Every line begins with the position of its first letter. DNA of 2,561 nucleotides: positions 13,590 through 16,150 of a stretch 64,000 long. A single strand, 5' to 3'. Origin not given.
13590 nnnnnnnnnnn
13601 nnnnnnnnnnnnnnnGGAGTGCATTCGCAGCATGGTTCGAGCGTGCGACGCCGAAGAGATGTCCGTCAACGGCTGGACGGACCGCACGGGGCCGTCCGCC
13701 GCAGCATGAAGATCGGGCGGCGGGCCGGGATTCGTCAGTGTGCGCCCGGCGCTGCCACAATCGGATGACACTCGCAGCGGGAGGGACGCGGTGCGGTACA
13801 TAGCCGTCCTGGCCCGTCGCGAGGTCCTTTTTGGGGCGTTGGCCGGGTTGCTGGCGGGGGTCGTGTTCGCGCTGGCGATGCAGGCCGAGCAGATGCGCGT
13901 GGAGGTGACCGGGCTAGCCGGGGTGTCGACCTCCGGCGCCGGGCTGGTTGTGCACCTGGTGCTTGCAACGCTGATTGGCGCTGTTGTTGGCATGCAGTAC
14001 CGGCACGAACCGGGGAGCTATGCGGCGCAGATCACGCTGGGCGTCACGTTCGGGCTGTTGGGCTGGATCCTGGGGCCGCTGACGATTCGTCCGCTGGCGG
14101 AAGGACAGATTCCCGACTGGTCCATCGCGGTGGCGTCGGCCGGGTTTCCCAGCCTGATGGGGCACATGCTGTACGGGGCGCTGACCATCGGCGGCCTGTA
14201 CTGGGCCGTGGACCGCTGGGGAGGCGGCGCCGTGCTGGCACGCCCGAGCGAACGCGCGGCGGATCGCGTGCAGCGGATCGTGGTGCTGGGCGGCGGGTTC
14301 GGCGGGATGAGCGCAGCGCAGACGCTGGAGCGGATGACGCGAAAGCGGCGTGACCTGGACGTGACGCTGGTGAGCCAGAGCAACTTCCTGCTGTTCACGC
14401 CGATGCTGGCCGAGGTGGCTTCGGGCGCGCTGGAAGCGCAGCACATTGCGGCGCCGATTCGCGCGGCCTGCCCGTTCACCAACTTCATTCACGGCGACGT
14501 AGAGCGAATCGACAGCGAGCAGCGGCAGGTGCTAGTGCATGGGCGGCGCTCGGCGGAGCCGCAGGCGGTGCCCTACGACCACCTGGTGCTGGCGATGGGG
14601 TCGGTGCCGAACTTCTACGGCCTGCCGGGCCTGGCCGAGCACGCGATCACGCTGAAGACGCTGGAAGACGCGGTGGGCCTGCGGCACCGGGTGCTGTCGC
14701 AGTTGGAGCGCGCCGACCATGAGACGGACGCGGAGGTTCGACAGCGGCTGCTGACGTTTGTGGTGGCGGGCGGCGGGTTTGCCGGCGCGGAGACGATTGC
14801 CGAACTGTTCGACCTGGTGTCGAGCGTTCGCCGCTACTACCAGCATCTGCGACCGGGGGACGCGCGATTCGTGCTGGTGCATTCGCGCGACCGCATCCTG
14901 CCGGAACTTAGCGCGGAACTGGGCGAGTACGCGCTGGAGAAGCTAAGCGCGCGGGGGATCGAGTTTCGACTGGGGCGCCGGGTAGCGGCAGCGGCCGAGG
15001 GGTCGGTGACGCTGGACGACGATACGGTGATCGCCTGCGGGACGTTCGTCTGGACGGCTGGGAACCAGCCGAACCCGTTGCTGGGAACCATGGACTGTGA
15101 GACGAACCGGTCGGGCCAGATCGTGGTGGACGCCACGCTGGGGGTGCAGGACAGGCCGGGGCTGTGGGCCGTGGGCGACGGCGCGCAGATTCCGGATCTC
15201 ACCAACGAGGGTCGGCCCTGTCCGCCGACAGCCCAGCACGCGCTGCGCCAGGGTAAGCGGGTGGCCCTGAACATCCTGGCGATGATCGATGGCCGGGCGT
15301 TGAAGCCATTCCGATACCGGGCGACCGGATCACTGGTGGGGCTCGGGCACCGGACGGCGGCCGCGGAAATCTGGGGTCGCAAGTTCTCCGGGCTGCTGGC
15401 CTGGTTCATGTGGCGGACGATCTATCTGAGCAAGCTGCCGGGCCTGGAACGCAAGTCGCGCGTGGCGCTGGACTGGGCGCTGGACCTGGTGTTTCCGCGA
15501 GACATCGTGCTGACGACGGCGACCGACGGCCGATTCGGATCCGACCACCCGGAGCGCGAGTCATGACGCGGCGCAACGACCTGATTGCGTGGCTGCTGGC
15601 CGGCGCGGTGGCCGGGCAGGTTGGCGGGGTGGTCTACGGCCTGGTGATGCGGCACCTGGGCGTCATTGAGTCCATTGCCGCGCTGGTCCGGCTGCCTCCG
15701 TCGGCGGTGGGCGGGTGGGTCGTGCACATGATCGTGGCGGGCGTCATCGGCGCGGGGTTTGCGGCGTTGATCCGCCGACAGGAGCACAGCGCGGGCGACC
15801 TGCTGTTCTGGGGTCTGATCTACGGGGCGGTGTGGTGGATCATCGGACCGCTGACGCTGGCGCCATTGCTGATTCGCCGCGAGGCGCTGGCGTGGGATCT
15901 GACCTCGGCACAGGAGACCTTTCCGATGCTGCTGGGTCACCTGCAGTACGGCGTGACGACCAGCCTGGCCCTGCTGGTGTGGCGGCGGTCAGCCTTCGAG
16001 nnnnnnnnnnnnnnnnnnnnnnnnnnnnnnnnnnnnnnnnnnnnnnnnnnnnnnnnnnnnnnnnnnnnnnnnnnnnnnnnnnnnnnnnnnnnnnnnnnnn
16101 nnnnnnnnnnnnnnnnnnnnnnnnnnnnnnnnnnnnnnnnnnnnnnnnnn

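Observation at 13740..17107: NDH-2 fused to a novel 4-TM domain that is repeated three times in the translationally coupled downstream protein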

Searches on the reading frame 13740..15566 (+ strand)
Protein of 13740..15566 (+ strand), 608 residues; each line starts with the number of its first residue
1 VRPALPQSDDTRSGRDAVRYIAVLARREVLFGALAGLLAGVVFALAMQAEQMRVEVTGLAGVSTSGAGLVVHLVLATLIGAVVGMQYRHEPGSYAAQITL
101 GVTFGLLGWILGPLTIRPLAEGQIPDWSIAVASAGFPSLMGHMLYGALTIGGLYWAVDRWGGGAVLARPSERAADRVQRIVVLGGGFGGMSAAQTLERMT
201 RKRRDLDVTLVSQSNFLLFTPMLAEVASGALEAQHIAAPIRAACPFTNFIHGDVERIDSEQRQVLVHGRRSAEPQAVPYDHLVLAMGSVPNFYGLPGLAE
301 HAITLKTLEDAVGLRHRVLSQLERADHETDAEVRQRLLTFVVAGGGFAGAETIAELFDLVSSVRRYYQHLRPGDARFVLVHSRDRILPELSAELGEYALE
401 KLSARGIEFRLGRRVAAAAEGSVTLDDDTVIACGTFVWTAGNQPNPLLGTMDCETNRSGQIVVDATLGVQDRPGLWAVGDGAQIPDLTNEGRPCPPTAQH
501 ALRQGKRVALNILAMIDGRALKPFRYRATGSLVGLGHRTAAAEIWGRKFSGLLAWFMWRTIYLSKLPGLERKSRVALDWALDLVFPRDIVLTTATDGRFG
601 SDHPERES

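Call 5: search_protein_families(library=pfam, proteins=[window:13740-15566:+], max_evalue=1)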
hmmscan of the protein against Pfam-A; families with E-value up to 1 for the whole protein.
window:13740-15566:+ (608 aa): 7 families
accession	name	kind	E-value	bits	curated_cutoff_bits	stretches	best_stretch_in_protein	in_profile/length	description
PF07992.20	Pyr_redox_2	-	5.5e-49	167.6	26.1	1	179-505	2-291/291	Pyridine nucleotide-disulphide oxidoreductase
PF00070.33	Pyr_redox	-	1.5e-11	45.1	22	2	341-420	3-68/82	Pyridine nucleotide-disulphide oxidoreductase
PF22366.1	NDH2_C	-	2.1e-08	34.6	27.7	1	530-588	3-62/62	NDH2 C-terminal domain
PF13454.12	NAD_binding_9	-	0.01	16.3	21.8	0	181-216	1-35/155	FAD-NAD(P)-binding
PF01262.27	AlaDh_PNT_C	-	0.023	14.5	23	1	179-211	30-62/214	Alanine dehydrogenase/PNT, C-terminal domain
PF13450.12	NAD_binding_8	-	0.048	14.4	21.9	1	182-213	1-27/68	NAD(P)-binding Rossmann-like domain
PF04820.20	Trp_halogenase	-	0.054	12.8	21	1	179-215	1-36/458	Tryptophan halogenase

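Call 7: search_protein_families(library=ncbifam, proteins=[window:13740-15566:+], max_evalue=1)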
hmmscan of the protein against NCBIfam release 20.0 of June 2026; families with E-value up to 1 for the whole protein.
window:13740-15566:+ (608 aa): 28 families (the best 25 are shown)
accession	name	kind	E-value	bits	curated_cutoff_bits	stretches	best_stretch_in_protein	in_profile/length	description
TIGR03169.1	Nterm_to_SelD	hypoth_equivalog_domain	6.4e-38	131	310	1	181-557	3-353/365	pyridine nucleotide-disulfide oxidoreductase family protein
TIGR03385.1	CoA_CoA_reduc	equivalog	2.2e-17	63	578.8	1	179-512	1-313/439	CoA-disulfide reductase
TIGR04369.1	fusion_not_SelD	hypoth_equivalog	4.3e-17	61.5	700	2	188-353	4-158/701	oxidoreductase/SelD-related fusion protein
NF007123.0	PRK09564.1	equivalog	2.1e-11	43.2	458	1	179-512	2-314/444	CoA-disulfide reductase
NF046103.1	NOXase_Strep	equivalog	2.3e-11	43.3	600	1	251-512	75-311/442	H2O-forming NADH oxidase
NF045765.1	PhenlGlyoxDHPadH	equivalog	4.1e-09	35.8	475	3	272-318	93-140/416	NADH-dependent phenylglyoxylate dehydrogenase subunit epsilon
TIGR02374.1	nitri_red_nirB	equivalog_domain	4.6e-09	35.3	578.35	1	253-484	76-280/794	nitrite reductase large subunit NirB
NF042949.2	3PPDioc_HcaD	equivalog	8.1e-09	34.7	450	2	179-318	3-139/386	3-phenylpropionate/cinnamic acid dioxygenase ferredoxin--NAD(+) reductase subunit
NF049943.1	SQR_III_seleno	exception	1e-08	34.5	525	1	178-301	1-119/406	type III sulfide quinone reductase, selenoprotein subtype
NF003437.0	PRK04965.1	equivalog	1.2e-08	34.4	392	1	178-484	3-277/378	NADH:flavorubredoxin reductase NorW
TIGR02053.1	MerA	equivalog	2e-08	33.7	454.45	2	377-513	193-329/465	mercury(II) reductase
NF005883.0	PRK07845.1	equivalog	8.1e-08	31.6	479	1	375-486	201-318/466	NAD(P)H-quinone dehydrogenase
NF010037.0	PRK13512.1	equivalog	2.2e-07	30.2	394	1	253-482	80-279/438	CoA-disulfide reductase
TIGR01350.1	lipoamide_DH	equivalog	2.4e-07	29.8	408.8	1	260-487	115-314/461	dihydrolipoyl dehydrogenase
NF004776.0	PRK06116.1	equivalog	0.00022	20.3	480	1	379-488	195-311/450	glutathione-disulfide reductase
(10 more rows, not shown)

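Call 27: find_homologous_proteins(query=window:13740-15566:+, max_evalue=1e-30)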
Query window:13740-15566:+ (608 aa): 5962 proteins with E <= 1e-30 among 8000 candidates; the best 120 are listed.
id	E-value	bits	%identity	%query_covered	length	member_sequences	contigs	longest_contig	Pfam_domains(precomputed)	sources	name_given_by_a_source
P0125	0.0e+0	1316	100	97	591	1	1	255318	PF07992.21,PF00070.34,PF22366.2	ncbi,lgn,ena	-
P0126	0.0e+0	1284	98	97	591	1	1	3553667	PF07992.21,PF00070.34,PF22366.2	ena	-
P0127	0.0e+0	1278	97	97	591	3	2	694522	PF07992.21,PF00070.34,PF22366.2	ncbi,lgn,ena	-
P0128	0.0e+0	1278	97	97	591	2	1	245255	PF07992.21,PF00070.34,PF22366.2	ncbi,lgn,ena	-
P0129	0.0e+0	1260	96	97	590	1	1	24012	PF07992.21,PF00070.34,PF22366.2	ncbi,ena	-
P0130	0.0e+0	1211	92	97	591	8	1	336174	PF07992.21,PF00070.34,PF22366.2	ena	-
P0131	0.0e+0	1211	92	97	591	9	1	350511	PF07992.21,PF00070.34,PF22366.2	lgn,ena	-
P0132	0.0e+0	1207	92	97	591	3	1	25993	PF07992.21,PF00070.34,PF22366.2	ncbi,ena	-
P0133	0.0e+0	1159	88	97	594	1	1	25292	PF07992.21,PF00070.34,PF22366.2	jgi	jgi:NADH dehydrogenase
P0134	0.0e+0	1143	88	96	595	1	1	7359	PF07992.21,PF00070.34,PF22366.2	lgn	-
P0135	0.0e+0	1138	87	96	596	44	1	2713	PF07992.21,PF00070.34,PF22366.2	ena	-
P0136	0.0e+0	1137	87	97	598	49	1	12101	PF07992.21,PF00070.34,PF22366.2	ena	-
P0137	0.0e+0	1136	87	96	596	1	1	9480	PF07992.21,PF00070.34,PF22366.2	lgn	-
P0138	0.0e+0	1134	87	97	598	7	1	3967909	PF07992.21,PF00070.34,PF22366.2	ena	-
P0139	0.0e+0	1128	86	97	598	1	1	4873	PF07992.21,PF00070.34,PF22366.2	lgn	-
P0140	0.0e+0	1127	87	97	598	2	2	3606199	PF07992.21,PF00070.34,PF22366.2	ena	-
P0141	0.0e+0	1126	86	96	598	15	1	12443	PF07992.21,PF00070.34,PF22366.2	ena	-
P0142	0.0e+0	1123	87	96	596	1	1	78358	PF07992.21,PF00070.34,PF22366.2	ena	-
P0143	0.0e+0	1122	87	97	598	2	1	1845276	PF07992.21,PF00070.34,PF22366.2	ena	-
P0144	0.0e+0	1111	86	97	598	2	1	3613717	PF01266.31,PF07992.21,PF00070.34,PF22366.2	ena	-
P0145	0.0e+0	1093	85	96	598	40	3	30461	PF07992.21,PF00070.34,PF22366.2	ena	-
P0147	9.9e-219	746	88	63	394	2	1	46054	PF07992.21,PF00070.34,PF22366.2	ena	-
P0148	1.2e-215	736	61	95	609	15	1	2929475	PF07992.21,PF00070.34,PF22366.2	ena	-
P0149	6.7e-212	724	60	96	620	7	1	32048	PF07992.21,PF00070.34,PF22366.2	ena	-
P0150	3.0e-211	721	60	93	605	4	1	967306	PF07992.21,PF00070.34,PF22366.2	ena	-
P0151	1.8e-210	719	62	91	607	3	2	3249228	PF07992.21,PF00070.34,PF22366.2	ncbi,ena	-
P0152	4.8e-209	714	60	95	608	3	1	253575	PF01266.31,PF07992.21,PF00070.34,PF22366.2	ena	-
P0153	8.6e-208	710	60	90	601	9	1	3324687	PF07992.21,PF00070.34,PF22366.2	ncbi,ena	-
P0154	1.0e-207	710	59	94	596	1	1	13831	PF07992.21,PF00070.34,PF22366.2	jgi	jgi:NADH dehydrogenase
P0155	1.0e-206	706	61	93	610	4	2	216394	PF07992.21,PF00070.34,PF22366.2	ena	-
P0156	1.1e-206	706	58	94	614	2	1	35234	PF07992.21,PF00070.34,PF22366.2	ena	-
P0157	6.6e-206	704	58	95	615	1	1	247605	PF07992.21,PF00070.34,PF22366.2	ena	-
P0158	2.7e-205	702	59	85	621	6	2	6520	PF07992.21,PF00070.34,PF22366.2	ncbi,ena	-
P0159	5.1e-205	701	58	93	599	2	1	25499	PF07992.21,PF00070.34,PF22366.2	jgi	-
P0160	8.4e-204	697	56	96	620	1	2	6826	PF07992.21,PF00070.34,PF13454.13,PF22366.2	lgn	-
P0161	1.4e-203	696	58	95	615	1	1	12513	PF07992.21,PF00070.34,PF22366.2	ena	-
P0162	2.1e-203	696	56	96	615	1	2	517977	PF07992.21,PF00070.34,PF22366.2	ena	-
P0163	3.2e-203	695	58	94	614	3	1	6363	PF07992.21,PF00070.34,PF22366.2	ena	-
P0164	2.0e-202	692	57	94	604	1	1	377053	PF07992.21,PF00070.34,PF22366.2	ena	-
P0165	2.4e-202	692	57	94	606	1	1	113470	PF07992.21,PF00070.34,PF22366.2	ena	-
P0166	2.6e-202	692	57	94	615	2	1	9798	PF07992.21,PF00070.34,PF22366.2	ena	-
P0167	3.0e-202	692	57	95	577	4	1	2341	PF07992.21,PF00070.34,PF13454.13,PF22366.2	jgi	jgi:NADH dehydrogenase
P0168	3.6e-202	691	57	93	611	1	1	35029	PF07992.21,PF00070.34,PF22366.2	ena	-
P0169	4.8e-202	691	57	92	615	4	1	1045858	PF07992.21,PF00070.34,PF22366.2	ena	-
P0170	7.5e-202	690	59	91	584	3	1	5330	PF07992.21,PF00070.34,PF22366.2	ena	-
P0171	7.7e-202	690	58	93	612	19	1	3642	PF07992.21,PF00070.34,PF22366.2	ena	-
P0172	8.5e-202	690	56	95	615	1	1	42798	PF07992.21,PF00070.34,PF22366.2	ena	-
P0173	9.0e-202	690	57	94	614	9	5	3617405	PF07992.21,PF00070.34,PF22366.2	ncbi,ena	-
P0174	1.7e-201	689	59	91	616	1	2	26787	PF07992.21,PF00070.34,PF22366.2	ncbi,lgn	-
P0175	1.7e-201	689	60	90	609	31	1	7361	PF07992.21,PF00070.34,PF22366.2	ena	-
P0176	2.0e-201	689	55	97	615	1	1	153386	PF07992.21,PF00070.34,PF22366.2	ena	-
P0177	2.5e-201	689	57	95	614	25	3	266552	PF07992.21,PF00070.34,PF22366.2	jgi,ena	jgi:NADH dehydrogenase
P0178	2.6e-201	689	59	93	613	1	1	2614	PF07992.21,PF00070.34,PF22366.2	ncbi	-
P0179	3.5e-201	688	56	94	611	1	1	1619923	PF07992.21,PF00070.34,PF22366.2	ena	-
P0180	5.1e-201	688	58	93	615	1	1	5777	PF07992.21,PF00070.34,PF22366.2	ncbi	-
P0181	8.7e-201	687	58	93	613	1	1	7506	PF07992.21,PF00070.34,PF22366.2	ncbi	ncbi:MAG: NAD(P)/FAD-dependent oxidoreductase [Armatimonadota bacterium]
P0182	1.0e-200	687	56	96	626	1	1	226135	PF07992.21,PF00070.34,PF22366.2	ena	-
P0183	1.1e-200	687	55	95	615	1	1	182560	PF07992.21,PF00070.34,PF22366.2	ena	-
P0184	1.2e-200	686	60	90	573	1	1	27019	PF07992.21,PF00070.34,PF22366.2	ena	-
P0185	1.3e-200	686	59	91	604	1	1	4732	PF07992.21,PF00070.34,PF22366.2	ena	-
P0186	1.7e-200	686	57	94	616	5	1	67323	PF07992.21,PF00070.34,PF22366.2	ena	-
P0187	2.5e-200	685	57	93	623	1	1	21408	PF07992.21,PF00070.34,PF22366.2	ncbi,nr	ncbi:MAG: NAD(P)/FAD-dependent oxidoreductase [Chloroflexi bacterium]|nr:NAD(P)/FAD-dependent oxidor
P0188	2.6e-200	685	57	94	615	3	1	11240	PF07992.21,PF00070.34,PF22366.2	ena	-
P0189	5.8e-200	684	55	96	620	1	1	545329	PF07992.21,PF00070.34,PF22366.2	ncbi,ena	-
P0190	8.7e-200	684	57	93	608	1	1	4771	PF07992.21,PF00070.34,PF22366.2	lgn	-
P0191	1.1e-199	683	57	92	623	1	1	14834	PF07992.21,PF00070.34,PF22366.2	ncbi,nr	ncbi:MAG: NAD(P)/FAD-dependent oxidoreductase [Chloroflexi bacterium]|nr:NAD(P)/FAD-dependent oxidor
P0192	1.1e-199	683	56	97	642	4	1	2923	PF07992.21,PF00070.34,PF22366.2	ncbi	-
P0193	3.2e-199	682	56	94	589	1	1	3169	PF07992.21,PF00070.34,PF22366.2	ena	-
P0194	7.2e-199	681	57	93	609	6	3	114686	PF07992.21,PF00070.34,PF22366.2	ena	-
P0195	9.0e-199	680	58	91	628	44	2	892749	PF07992.21,PF00070.34,PF22366.2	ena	-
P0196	1.0e-198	680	55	95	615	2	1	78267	PF07992.21,PF00070.34,PF22366.2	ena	-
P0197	1.1e-198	680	58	94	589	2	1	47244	PF07992.21,PF00070.34,PF22366.2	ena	-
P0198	1.1e-198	680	57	91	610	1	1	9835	PF07992.21,PF00070.34,PF22366.2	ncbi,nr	ncbi:MAG: NAD(P)/FAD-dependent oxidoreductase [Armatimonadetes bacterium]|nr:NAD(P)/FAD-dependent ox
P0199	1.7e-198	679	57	91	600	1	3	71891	PF07992.21,PF00070.34,PF22366.2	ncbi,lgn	-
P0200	2.1e-198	679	57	91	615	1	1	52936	PF07992.21,PF00070.34,PF22366.2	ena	-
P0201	2.1e-198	679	58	91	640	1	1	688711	PF07992.21,PF00070.34,PF22366.2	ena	-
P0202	2.9e-198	679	57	94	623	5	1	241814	PF07992.21,PF00070.34,PF22366.2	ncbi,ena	-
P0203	3.0e-198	679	57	91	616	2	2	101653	PF07992.21,PF00070.34,PF22366.2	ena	-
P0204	4.7e-198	678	55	94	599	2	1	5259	PF07992.21,PF00070.34,PF22366.2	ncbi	-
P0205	5.4e-198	678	56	91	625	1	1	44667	PF07992.21,PF00070.34,PF22366.2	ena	-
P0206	5.6e-198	678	55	97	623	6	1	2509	PF07992.21,PF00070.34,PF22366.2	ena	-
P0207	6.7e-198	677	57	91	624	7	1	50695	PF07992.21,PF00070.34,PF22366.2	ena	-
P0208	7.1e-198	677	56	95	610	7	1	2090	PF07992.21,PF00070.34,PF22366.2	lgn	-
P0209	7.8e-198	677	57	95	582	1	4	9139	PF01266.31,PF07992.21,PF00070.34,PF22366.2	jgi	jgi:NADH dehydrogenase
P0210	9.7e-198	677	57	94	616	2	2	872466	PF07992.21,PF00070.34,PF22366.2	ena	-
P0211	2.2e-197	676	56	93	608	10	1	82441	PF07992.21,PF00070.34,PF22366.2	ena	-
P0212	2.3e-197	676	57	91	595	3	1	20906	PF07992.21,PF00070.34,PF22366.2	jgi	jgi:NADH dehydrogenase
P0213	3.7e-197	675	58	93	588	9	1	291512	PF07992.21,PF00070.34,PF22366.2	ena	-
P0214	4.0e-197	675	57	91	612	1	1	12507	PF07992.21,PF00070.34,PF22366.2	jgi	jgi:NADH dehydrogenase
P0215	4.3e-197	675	55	95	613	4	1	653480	PF07992.21,PF00070.34,PF22366.2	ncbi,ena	-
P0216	5.9e-197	674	54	95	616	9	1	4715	PF07992.21,PF00070.34,PF22366.2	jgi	jgi:NADH dehydrogenase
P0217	1.6e-196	673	56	94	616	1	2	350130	PF07992.21,PF00070.34,PF22366.2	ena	-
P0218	1.8e-196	673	58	90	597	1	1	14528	PF07992.21,PF00070.34,PF22366.2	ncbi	ncbi:MAG: NAD(P)/FAD-dependent oxidoreductase [Armatimonadota bacterium]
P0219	1.9e-196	673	55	91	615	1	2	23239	PF07992.21,PF00070.34,PF22366.2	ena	-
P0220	2.2e-196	672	57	93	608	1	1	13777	PF07992.21,PF00070.34,PF22366.2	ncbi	-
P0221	3.0e-196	672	57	91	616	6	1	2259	PF07992.21,PF00070.34,PF22366.2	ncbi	-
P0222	4.5e-196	671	54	97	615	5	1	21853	PF07992.21,PF00070.34,PF22366.2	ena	-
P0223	5.9e-196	671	55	97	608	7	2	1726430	PF07992.21,PF00070.34,PF22366.2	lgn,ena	-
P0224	8.7e-196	670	55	96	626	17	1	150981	PF07992.21,PF00070.34,PF22366.2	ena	-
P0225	9.9e-196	670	57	91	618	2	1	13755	PF07992.21,PF00070.34,PF22366.2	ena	-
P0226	1.7e-195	669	57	93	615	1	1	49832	PF07992.21,PF00070.34,PF22366.2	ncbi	-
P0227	2.1e-195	669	57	90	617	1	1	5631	PF07992.21,PF00070.34,PF22366.2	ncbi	ncbi:MAG: NAD(P)/FAD-dependent oxidoreductase [bacterium]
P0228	4.6e-195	668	56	90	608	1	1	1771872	PF07992.21,PF00070.34,PF22366.2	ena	-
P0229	5.6e-195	668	54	94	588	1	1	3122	PF07992.21,PF00070.34,PF22366.2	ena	-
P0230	8.7e-195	667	55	93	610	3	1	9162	PF07992.21,PF00070.34,PF22366.2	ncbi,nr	ncbi:NAD(P)/FAD-dependent oxidoreductase [Candidatus Acetothermia bacterium]|nr:NAD(P)/FAD-dependent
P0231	9.9e-195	667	59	88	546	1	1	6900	PF01266.31,PF07992.21,PF00070.34,PF22366.2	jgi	jgi:NADH dehydrogenase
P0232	1.2e-194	667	54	96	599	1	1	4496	PF07992.21,PF00070.34,PF22366.2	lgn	-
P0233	1.8e-194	666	56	93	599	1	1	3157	PF07992.21,PF00070.34,PF22366.2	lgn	-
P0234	1.9e-194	666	54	95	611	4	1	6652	PF07992.21,PF00070.34,PF22366.2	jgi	jgi:NADH dehydrogenase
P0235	2.2e-194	666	56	93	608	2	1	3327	PF07992.21,PF00070.34,PF22366.2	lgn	-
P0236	4.3e-194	665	57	90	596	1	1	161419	PF07992.21,PF00070.34,PF22366.2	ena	-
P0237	7.7e-194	664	56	93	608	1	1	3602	PF07992.21,PF00070.34,PF22366.2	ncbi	-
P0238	7.8e-194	664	53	98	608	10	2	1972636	PF07992.21,PF00070.34,PF22366.2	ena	-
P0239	1.1e-193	664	57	91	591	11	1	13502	PF07992.21,PF00070.34,PF22366.2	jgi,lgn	jgi:NADH dehydrogenase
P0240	1.7e-193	663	57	92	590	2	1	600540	PF07992.21,PF00070.34,PF22366.2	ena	-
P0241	2.1e-193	662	57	90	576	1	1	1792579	PF07992.21,PF00070.34,PF22366.2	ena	-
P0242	2.7e-193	662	56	94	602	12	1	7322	PF07992.21,PF00070.34,PF22366.2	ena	-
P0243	2.9e-193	662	56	90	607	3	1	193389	PF07992.21,PF00070.34,PF22366.2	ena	-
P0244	3.0e-193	662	55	96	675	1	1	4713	PF07992.21,PF00070.34,PF22366.2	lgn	-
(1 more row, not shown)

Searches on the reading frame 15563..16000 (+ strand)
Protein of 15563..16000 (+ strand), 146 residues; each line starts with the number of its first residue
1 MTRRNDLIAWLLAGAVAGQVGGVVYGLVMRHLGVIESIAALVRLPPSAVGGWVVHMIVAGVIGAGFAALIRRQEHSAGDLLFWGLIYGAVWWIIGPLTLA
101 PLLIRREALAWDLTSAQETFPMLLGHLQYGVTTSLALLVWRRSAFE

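Call 32: search_protein_families(library=pfam, proteins=[window:15563-16000:+], max_evalue=10)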
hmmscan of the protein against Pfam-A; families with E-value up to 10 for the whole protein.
seq(146 aa): 2 families
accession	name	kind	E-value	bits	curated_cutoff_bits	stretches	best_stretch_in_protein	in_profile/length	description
PF00860.26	Xan_ur_permease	-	0.025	13.8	27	1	20-84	310-374/389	Permease family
PF09605.15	Trep_Strep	-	0.045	14.2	28.7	1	7-114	29-136/185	Hypothetical bacterial integral membrane protein (Trep_Strep)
